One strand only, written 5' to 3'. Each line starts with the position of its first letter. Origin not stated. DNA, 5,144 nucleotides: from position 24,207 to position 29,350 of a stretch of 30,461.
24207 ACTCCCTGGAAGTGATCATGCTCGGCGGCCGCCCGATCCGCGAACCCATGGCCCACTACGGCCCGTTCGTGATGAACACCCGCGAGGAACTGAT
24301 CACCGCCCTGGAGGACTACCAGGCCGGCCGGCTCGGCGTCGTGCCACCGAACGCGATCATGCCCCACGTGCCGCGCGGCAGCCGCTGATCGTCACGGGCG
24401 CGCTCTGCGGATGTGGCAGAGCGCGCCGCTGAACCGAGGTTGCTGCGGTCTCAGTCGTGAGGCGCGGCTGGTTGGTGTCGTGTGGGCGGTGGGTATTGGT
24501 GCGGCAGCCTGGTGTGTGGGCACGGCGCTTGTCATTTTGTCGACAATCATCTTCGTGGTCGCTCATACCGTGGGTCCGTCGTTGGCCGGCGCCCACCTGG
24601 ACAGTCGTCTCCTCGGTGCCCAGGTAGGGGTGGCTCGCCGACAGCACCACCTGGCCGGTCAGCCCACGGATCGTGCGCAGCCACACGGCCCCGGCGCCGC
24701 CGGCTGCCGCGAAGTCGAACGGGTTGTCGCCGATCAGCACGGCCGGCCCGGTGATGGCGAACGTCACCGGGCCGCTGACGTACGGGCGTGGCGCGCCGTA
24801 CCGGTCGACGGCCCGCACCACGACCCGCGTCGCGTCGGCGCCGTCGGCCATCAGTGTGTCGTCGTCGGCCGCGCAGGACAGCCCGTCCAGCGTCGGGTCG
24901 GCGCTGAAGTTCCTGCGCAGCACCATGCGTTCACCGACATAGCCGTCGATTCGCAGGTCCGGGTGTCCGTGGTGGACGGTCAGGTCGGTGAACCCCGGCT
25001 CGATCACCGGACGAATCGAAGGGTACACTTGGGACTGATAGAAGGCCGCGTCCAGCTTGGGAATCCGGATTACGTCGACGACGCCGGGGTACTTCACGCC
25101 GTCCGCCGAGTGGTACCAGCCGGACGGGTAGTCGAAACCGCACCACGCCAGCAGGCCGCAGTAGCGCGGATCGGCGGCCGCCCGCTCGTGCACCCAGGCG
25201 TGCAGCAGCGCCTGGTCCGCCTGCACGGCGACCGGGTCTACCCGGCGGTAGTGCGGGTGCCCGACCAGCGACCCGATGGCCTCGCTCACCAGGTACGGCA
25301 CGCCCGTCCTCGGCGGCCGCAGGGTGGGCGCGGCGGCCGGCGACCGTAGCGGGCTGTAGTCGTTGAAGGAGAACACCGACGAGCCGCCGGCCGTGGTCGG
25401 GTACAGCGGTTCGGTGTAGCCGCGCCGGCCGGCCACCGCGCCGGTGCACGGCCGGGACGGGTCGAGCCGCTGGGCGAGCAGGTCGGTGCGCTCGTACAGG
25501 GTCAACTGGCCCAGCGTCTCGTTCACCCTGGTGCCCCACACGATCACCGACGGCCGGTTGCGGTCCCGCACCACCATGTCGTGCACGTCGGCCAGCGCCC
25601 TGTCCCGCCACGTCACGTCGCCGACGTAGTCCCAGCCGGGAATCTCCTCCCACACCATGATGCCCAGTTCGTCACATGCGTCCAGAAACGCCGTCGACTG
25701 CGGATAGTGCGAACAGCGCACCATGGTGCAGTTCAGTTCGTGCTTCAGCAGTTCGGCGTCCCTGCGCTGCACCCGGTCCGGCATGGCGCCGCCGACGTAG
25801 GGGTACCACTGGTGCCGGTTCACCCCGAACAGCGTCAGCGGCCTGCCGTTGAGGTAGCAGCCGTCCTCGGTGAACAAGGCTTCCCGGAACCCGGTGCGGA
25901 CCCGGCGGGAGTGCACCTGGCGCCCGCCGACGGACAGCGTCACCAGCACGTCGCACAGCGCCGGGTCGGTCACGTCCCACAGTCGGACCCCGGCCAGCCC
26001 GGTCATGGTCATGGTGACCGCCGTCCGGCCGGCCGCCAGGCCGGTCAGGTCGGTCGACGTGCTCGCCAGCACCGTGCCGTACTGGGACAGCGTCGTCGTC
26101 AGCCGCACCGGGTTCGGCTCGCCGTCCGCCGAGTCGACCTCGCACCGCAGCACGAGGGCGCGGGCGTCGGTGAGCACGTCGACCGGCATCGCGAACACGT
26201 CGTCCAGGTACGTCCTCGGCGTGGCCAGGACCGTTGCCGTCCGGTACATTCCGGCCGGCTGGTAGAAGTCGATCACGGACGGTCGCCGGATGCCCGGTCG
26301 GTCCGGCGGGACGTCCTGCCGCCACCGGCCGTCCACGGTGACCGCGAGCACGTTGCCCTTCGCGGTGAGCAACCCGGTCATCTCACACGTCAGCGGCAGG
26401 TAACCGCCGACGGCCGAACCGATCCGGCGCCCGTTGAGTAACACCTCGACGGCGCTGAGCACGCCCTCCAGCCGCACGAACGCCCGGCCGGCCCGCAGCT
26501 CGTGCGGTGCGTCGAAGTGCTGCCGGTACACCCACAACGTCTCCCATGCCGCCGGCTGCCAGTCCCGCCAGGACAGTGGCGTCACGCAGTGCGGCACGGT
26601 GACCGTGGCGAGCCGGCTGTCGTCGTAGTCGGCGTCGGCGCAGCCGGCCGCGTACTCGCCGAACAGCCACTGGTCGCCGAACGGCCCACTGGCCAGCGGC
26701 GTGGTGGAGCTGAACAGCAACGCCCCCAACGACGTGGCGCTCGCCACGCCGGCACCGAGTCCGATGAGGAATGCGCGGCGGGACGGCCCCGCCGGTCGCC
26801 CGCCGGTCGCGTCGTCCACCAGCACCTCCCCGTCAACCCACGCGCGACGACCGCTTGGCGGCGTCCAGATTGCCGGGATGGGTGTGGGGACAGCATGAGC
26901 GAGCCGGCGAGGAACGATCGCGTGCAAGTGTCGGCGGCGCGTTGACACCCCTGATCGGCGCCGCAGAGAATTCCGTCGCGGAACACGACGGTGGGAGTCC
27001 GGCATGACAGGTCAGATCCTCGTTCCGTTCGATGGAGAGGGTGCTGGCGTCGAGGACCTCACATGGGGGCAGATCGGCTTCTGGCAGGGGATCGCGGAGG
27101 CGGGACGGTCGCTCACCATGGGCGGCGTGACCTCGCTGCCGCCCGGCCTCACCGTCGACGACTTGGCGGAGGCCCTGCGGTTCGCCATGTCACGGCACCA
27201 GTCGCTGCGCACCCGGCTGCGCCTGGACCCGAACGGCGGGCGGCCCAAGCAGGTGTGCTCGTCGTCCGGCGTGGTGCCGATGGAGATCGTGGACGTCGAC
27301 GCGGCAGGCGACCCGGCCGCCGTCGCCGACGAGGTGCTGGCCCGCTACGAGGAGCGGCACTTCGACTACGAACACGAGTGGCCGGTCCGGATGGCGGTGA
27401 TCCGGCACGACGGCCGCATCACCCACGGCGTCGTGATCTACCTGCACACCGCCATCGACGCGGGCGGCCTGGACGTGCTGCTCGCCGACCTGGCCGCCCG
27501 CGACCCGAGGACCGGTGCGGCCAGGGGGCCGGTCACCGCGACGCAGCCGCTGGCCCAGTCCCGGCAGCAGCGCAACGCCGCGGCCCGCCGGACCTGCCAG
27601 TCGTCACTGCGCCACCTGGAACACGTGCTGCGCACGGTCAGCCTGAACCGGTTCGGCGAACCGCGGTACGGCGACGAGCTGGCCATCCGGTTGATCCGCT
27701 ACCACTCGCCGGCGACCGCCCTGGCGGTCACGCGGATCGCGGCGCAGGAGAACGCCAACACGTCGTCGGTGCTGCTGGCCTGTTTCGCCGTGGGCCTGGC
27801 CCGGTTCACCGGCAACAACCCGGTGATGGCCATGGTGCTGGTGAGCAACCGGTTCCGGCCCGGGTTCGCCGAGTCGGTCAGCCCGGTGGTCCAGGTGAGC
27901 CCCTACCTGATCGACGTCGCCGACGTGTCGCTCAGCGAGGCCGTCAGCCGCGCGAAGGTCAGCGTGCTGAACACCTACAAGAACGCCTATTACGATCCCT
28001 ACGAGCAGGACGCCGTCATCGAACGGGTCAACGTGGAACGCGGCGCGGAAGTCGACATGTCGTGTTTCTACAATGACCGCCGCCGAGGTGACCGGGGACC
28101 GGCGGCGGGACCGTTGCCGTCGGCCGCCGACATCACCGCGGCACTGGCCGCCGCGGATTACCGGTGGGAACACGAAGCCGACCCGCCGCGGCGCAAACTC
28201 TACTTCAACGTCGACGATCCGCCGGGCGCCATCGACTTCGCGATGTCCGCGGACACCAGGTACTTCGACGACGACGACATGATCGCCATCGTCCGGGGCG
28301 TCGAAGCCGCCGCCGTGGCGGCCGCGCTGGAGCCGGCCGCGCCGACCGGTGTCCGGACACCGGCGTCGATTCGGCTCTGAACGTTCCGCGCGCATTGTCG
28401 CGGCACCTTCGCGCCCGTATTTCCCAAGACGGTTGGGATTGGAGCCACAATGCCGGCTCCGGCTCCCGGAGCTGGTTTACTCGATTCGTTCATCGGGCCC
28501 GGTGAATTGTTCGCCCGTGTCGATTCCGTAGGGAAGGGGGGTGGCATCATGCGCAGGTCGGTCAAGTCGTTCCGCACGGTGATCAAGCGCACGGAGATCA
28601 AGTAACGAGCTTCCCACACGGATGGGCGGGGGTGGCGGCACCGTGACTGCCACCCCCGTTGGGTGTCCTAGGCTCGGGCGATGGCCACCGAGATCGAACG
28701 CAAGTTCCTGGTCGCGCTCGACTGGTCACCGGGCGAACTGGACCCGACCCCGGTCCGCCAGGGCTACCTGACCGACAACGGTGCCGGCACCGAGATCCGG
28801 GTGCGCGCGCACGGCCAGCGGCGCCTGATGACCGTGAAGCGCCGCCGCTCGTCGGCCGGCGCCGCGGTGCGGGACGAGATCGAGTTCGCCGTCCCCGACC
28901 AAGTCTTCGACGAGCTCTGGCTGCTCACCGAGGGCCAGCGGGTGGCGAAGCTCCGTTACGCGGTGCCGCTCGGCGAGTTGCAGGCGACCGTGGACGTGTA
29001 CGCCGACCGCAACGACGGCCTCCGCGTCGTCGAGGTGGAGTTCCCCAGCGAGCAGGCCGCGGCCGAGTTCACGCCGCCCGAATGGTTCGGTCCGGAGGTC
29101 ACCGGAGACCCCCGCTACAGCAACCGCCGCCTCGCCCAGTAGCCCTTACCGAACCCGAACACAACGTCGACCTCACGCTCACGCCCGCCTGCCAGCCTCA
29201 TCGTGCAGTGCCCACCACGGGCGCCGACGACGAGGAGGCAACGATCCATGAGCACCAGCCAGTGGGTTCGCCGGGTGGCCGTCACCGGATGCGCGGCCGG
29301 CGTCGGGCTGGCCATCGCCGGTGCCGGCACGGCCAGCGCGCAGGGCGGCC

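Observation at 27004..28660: Candidate new system: orphan condensation enzyme paired with a ribosomally encoded Lys/Arg-rich micropeptide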

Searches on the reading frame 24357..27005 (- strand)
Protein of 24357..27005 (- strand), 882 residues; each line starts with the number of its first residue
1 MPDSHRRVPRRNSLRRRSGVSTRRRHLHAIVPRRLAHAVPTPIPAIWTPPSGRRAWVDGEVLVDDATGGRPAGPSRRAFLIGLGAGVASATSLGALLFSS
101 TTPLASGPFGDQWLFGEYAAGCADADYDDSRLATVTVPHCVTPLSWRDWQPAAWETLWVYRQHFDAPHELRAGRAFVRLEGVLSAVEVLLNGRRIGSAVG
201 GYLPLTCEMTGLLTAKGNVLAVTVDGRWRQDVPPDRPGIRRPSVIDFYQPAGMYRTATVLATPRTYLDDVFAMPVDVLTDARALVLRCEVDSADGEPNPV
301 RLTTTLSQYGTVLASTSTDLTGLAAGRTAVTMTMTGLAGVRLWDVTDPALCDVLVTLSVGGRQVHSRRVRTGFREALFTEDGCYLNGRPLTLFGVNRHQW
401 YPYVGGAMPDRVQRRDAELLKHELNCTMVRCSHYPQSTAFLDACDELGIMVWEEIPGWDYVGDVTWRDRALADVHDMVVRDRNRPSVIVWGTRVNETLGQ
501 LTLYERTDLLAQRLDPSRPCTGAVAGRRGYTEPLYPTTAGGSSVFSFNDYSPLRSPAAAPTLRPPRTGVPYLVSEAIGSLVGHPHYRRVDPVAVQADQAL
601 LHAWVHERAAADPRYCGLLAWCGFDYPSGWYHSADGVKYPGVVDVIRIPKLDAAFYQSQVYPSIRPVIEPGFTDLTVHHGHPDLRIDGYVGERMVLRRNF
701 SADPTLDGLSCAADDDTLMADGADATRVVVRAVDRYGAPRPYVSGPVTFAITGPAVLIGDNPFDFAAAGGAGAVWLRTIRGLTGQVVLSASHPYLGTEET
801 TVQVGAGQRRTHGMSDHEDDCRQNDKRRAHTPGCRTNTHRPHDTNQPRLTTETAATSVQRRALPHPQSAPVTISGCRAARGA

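Call 6: search_protein_families(library=pfam, proteins=[window:24357-27005:-], max_evalue=0.01)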
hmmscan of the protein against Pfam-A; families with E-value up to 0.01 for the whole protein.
window:24357-27005:- (882 aa): 6 families
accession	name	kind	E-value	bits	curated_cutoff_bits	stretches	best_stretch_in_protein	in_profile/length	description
PF02836.23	Glyco_hydro_2_C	-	2.5e-21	76.6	21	1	383-521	8-159/302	Glycosyl hydrolases family 2, TIM barrel domain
PF18565.7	Glyco_hydro2_C5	-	6.5e-10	39.2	32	1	709-800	1-102/103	Glycoside hydrolase family 2 C-terminal domain 5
PF02837.24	Glyco_hydro_2_N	-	8.1e-09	36.1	28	1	143-263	52-169/169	Glycosyl hydrolases family 2, sugar binding domain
PF22666.2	Glyco_hydro_2_N2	-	7.5e-08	33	27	1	155-230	47-123/167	Glycosyl hydrolase 2 galactose-binding domain-like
PF00703.27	Glyco_hydro_2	-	3.7e-06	28.1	23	1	266-374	2-109/109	Glycosyl hydrolases family 2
PF02369.22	Big_1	-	0.008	16.7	34.9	0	712-755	5-46/93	Bacterial Ig-like domain (group 1)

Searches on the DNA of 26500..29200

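Call 4: search_rna_families(source=window, start=26500, end=29200, threshold=evalue, max_evalue=1)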
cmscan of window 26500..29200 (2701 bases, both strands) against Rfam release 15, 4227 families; matches with E-value up to 1: 1.
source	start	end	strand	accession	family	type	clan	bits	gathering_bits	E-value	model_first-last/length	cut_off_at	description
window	27397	27470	-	RF01781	ASdes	Gene; sRNA;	-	18.4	40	0.83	1-68/68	no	ASdes TB sRNA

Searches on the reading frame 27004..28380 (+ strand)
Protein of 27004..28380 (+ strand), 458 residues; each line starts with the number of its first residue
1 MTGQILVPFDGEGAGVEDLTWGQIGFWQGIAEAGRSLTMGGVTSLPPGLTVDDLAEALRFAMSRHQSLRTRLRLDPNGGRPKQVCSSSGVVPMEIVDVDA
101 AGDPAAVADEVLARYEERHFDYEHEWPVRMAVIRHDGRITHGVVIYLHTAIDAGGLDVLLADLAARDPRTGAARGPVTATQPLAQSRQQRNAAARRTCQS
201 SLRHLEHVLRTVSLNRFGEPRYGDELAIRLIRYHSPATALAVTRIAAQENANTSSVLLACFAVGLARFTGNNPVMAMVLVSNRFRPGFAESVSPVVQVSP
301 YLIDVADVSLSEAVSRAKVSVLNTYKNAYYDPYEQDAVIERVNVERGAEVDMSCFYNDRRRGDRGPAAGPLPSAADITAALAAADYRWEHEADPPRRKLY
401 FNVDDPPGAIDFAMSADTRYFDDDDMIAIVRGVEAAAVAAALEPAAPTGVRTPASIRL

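Call 6: search_protein_families(library=pfam, proteins=[window:27004-28380:+], max_evalue=0.01)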
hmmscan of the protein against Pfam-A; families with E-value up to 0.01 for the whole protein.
window:27004-28380:+ (458 aa): 1 family
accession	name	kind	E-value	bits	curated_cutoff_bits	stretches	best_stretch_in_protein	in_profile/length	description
PF00668.25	Condensation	-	1.1e-19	70.9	30.6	1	30-332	20-331/456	Condensation domain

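Call 7: search_protein_families(library=ncbifam, proteins=[window:27004-28380:+], max_evalue=0.1)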
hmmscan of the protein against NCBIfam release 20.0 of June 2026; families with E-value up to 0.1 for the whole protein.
window:27004-28380:+ (458 aa): 1 family
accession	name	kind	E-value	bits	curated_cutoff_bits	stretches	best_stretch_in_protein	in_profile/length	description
NF004282.0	PRK05691.1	subfamily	2.4e-07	27.2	4090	1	44-289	705-958/4334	non-ribosomal peptide synthase/polyketide synthase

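Call 21: find_homologous_proteins(query=window:27004-28380:+, max_evalue=1e-10)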
Query window:27004-28380:+ (458 aa): 621 proteins with E <= 1e-10 among 8000 candidates; the best 120 are listed.
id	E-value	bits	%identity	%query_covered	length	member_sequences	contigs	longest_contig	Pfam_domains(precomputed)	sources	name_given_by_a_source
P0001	7.9e-280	946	92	100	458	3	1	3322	PF00668.26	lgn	-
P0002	5.6e-275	930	89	100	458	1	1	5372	PF00668.26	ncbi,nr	ncbi:MAG TPA: condensation domain-containing protein [Pseudonocardiaceae bacterium]|nr:condensation 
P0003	2.3e-266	902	86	100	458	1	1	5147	PF00668.26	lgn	-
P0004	4.6e-264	894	85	100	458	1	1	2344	PF00668.26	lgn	-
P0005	3.1e-260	882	85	100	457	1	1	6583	PF00668.26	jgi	jgi:hypothetical protein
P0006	1.1e-255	867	83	100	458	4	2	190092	PF00668.26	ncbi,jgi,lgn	ncbi:MAG TPA: condensation domain-containing protein [Pseudonocardiaceae bacterium]|jgi:hypothetical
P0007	4.4e-211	720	70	100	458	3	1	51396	PF00668.26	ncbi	ncbi:MAG TPA: condensation domain-containing protein [Pseudonocardiaceae bacterium]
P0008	1.3e-209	715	70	100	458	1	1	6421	PF00668.26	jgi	jgi:Condensation domain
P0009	7.8e-204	696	69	98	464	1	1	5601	PF00668.26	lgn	-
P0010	2.9e-203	694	68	100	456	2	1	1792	PF00668.26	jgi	jgi:hypothetical protein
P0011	5.7e-203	693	69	98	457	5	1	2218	PF00668.26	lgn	-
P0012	9.1e-199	679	67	99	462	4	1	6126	PF00668.26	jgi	jgi:hypothetical protein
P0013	2.3e-198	678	68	98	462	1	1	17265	PF00668.26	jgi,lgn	jgi:hypothetical protein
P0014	9.8e-198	676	67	99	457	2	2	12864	PF00668.26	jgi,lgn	jgi:hypothetical protein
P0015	2.9e-195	667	68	98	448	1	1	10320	PF00668.26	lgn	-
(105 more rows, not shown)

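Call 47: find_related_loci(query=A2, collection=genome_contigs, flank=2500)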
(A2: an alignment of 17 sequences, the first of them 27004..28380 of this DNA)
Query A2 (458 aa) in genome_contigs; peptide patterns used: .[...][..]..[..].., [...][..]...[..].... (x = any residue, [..] = any of these).
308 stretches matched a pattern; 200 encode a relative of the query (tblastn E <= 1e-3); the best 80 are kept; 80 distinct loci.
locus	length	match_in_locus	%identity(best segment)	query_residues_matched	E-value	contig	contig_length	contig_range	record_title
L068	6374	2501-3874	86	1-458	0e+0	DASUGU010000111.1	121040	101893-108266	MAG TPA_asm: Pseudonocardiaceae bacterium isolate SMAG_U1414 k141_1327177, whole genome shotgun sequence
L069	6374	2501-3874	83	1-458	0e+0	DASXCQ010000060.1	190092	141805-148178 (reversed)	MAG TPA_asm: Pseudonocardiaceae bacterium isolate SMAG_U5064 k141_4448027, whole genome shotgun sequence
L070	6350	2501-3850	71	1-452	0e+0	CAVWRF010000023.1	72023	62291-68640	MAG: Candidatus Melainabacteria bacterium isolate MFD01213.bin.2.175 genome assembly, contig: contig_71663, whole genome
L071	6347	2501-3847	65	1-450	0e+0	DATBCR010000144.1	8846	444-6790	MAG TPA_asm: Pseudonocardiaceae bacterium isolate SMAG_U5790 k141_2062450, whole genome shotgun sequence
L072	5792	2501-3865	63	4-457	4e-176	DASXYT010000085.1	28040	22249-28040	MAG TPA_asm: Pseudonocardiaceae bacterium isolate SMAG_U4832 k141_829209, whole genome shotgun sequence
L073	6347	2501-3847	59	1-452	1e-175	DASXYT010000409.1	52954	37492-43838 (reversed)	MAG TPA_asm: Pseudonocardiaceae bacterium isolate SMAG_U4832 k141_4828187, whole genome shotgun sequence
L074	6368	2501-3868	59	1-458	1e-171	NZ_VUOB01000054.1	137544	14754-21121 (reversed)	Solihabitans fulvus strain AN110305 contig_54, whole genome shotgun sequence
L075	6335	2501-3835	60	4-450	5e-165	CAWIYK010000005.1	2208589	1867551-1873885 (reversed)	MAG: uncultured Actinomycetota bacterium isolate MFD04935.bin.3.85 genome assembly, contig: contig_3193, whole genome sh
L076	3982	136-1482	60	4-456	1e-167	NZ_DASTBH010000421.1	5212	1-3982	MAG: Actinophytocola sp. isolate SMAG_U759 k141_827491, whole genome shotgun sequence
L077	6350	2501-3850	59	4-456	6e-165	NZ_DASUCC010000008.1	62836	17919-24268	MAG: Actinophytocola sp. isolate SMAG_U2539 k141_168942, whole genome shotgun sequence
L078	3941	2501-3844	58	1-452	4e-166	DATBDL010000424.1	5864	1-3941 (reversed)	MAG TPA_asm: Pseudonocardiaceae bacterium isolate SMAG_U5810 k141_1919061, whole genome shotgun sequence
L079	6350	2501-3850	56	4-455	6e-163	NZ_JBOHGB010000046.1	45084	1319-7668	MAG: Actinophytocola sp. isolate SD8029_metabat2.bin.17 NODE_101_length_45084_cov_5.432435, whole genome shotgun sequenc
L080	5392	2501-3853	57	1-456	1e-162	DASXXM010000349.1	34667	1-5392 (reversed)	MAG TPA_asm: Pseudonocardiaceae bacterium isolate SMAG_U4798 k141_3613139, whole genome shotgun sequence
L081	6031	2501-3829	58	4-448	9e-159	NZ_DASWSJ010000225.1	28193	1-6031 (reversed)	MAG: Actinophytocola sp. isolate SMAG_U3546 k141_1034889, whole genome shotgun sequence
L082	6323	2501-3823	57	4-451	6e-158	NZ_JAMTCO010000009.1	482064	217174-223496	Actinokineospora diospyrosa strain DSM 44255 LV75DRAFT_scaffold00009.9, whole genome shotgun sequence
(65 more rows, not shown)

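Call 63: search_solved_structures(query=window:27004-28380:+, max_evalue=0.01)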
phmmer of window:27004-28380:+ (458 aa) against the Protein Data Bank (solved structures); distinct sequences matched with E-value up to 0.01: 3.
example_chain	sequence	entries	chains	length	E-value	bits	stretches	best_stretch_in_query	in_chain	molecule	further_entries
6cgo_A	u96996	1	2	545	4e-09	39.1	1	39-296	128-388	Condensation domain protein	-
4znm_A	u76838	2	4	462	2.3e-05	26.7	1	41-434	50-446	C-domain type II peptide synthetase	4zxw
8f7f_A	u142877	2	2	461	0.003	19.8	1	28-300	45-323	Surfactin synthetase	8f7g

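Call 73: find_related_loci(query=A2, collection=metagenome_contigs, flank=1200)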
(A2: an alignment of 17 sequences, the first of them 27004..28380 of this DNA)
Query A2 (458 aa) in metagenome_contigs; peptide patterns used: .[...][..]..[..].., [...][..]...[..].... (x = any residue, [..] = any of these).
367 stretches matched a pattern; 174 encode a relative of the query (tblastn E <= 1e-3); the best 80 are kept; 78 distinct loci.
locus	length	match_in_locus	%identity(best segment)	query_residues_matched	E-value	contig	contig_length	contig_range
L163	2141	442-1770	59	4-449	1e-177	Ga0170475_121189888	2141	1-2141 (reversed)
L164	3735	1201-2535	60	4-450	5e-164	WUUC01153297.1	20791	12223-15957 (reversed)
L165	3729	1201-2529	59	4-448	1e-161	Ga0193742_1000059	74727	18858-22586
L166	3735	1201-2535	59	4-450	5e-163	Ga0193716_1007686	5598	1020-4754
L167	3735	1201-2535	59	4-450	4e-163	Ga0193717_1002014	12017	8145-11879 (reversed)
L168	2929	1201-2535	56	1-450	7e-169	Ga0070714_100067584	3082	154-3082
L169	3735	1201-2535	58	1-450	3e-160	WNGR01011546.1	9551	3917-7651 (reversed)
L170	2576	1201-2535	56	1-450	3e-167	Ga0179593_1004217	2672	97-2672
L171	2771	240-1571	57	1-450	5e-159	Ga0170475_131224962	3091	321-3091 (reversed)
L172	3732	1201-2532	53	1-450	1e-151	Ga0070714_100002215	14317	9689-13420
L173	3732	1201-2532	53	1-450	3e-151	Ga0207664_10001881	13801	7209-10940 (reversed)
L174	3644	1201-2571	54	4-457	9e-153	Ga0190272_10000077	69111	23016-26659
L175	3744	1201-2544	59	1-450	2e-169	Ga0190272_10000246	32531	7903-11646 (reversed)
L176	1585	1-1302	53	9-450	3e-153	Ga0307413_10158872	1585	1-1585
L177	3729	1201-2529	51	1-449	8e-140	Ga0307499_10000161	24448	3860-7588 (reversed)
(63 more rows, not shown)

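Call 101: predict_structure(alignment_id=A2)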
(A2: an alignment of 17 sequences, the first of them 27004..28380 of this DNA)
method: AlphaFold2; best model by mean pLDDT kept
length: 458 residues; sequences in the alignment: 17
mean_pLDDT: 86.5   pTM: 0.77
mean pLDDT of the five models: 86.5, 85.4, 84.0, 83.5, 82.0
residues with pLDDT >= 90: 235; 70-90: 191; 50-70: 20; < 50: 12
segments of 3 or more residues with pLDDT < 50: 285-294
pLDDT, mean of each block of 10 residues (from residue 1): 91 90 82 83 91 92 88 87 94 95 95 92 94 94 89 71 77 71 84 86 89 80 88 97 92 92 92 84 48 59 92 91 79 89 90 87 75 96 95 82 93 95 96 97 94 57
secondary structure, 60 per line:
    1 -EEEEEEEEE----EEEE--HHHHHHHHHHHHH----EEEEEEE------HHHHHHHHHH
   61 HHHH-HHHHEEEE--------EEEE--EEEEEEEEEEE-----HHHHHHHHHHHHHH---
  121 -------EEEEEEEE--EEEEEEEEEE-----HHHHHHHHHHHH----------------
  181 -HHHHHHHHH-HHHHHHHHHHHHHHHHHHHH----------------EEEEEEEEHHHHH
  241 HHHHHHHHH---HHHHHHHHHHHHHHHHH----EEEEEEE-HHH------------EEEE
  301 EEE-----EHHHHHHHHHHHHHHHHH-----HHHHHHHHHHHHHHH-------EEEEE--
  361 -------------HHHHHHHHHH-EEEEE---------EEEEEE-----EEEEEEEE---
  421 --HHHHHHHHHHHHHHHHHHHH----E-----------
elements in order: E2-10 E15-18 H21-33 E38-44 H51-64 H66-69 E70-73 E82-85 E88-98 H104-117 E128-135 E138-147 H153-164 H182-190 H192-211 E228-235 H236-249 H253-269 E274-280 E297-303 H310-326 H332-346 E354-358 H374-383 E385-389 E399-404 E410-417 H423-442

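Call 103: fold_search(model_id=the predicted structure, library=pdb)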
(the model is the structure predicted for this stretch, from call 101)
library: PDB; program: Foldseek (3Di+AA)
matches with E <= 10: 731; with E <= 0.001: 282
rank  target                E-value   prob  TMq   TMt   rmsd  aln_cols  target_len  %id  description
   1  4znm_A                1.6e-21  1.00  0.57  0.58   9.5       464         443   20  Crystal structure of SgcC5 protein from Streptomyces globisporus (apo form) (released 2015-05-27)
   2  4znm_B                2.0e-21  1.00  0.57  0.59   9.1       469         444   20  Crystal structure of SgcC5 protein from Streptomyces globisporus (apo form) (released 2015-05-27)
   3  6p1j_A                2.6e-21  1.00  0.67  0.35   7.4       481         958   17  The structure of condensation and adenylation domains of teixobactin-producing nonribosomal peptide synthetase Txo2 se (released 2019-05-29)
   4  6cgo_B                4.4e-21  1.00  0.59  0.54   7.3       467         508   19  Molecular basis for condensation domain-mediated chain release from the enacyloxin polyketide synthase (released 2019-02-27)
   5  8fx7_B                8.0e-21  1.00  0.63  0.57   8.2       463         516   21  Non-ribosomal PCP-C didomain (ester stabilised leucine) acceptor bound state (released 2023-06-21)
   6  6p1j_B                9.5e-21  1.00  0.68  0.35   6.6       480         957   17  The structure of condensation and adenylation domains of teixobactin-producing nonribosomal peptide synthetase Txo2 se (released 2019-05-29)
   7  6cgo_A                1.0e-20  1.00  0.63  0.57   8.0       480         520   18  Molecular basis for condensation domain-mediated chain release from the enacyloxin polyketide synthase (released 2019-02-27)
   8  8f7h                  1.4e-20  1.00  0.68  0.72   7.2       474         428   15  The condensation domain of surfactin A synthetase C variant 18b in space group P212121 (released 2023-11-22)
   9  6mg0_B                1.7e-20  1.00  0.66  0.21   6.9       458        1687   15  Crystal structure of a 5-domain construct of LgrA in the thiolation state (released 2019-11-20)
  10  8f7f                  1.9e-20  1.00  0.67  0.70   7.4       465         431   14  The condensation domain of surfactin A synthetase C in space group P43212 (released 2023-11-22)
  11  8fx6_A                1.9e-20  1.00  0.63  0.57   8.1       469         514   21  Non-ribosomal PCP-C didomain (amide stabilised leucine) acceptor bound state (released 2023-06-21)
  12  7kvw_A                2.7e-20  1.00  0.64  0.58   8.4       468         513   21  Non-ribosomal didomain (holo-PCP-C) acceptor bound state (released 2021-03-24)
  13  7kvw_B                2.7e-20  1.00  0.62  0.57   8.6       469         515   20  Non-ribosomal didomain (holo-PCP-C) acceptor bound state (released 2021-03-24)
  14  9lcq_A                3.6e-20  1.00  0.68  0.26   8.1       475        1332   16  PvdL-E2-C3-A3(R3393A) in complex with MLP (NRPS cross-module) (released 2026-01-07)
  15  8rz6_B                3.9e-20  1.00  0.63  0.66   7.4       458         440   18  SeMet derivative structure of the condensation domain TomBC from the Tomaymycin non-ribosomal peptide synthetase (released 2024-06-26)
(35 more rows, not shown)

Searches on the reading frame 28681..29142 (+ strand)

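Call 6: search_protein_families(library=pfam, proteins=[window:28681-29142:+], max_evalue=0.01)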
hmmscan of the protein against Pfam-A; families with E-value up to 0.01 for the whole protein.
window:28681-29142:+ (153 aa): 1 family
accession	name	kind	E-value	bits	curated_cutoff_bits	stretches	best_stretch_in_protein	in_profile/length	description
PF01928.26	CYTH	-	4.5e-08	33.6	23.2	1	3-128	2-152/179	CYTH domain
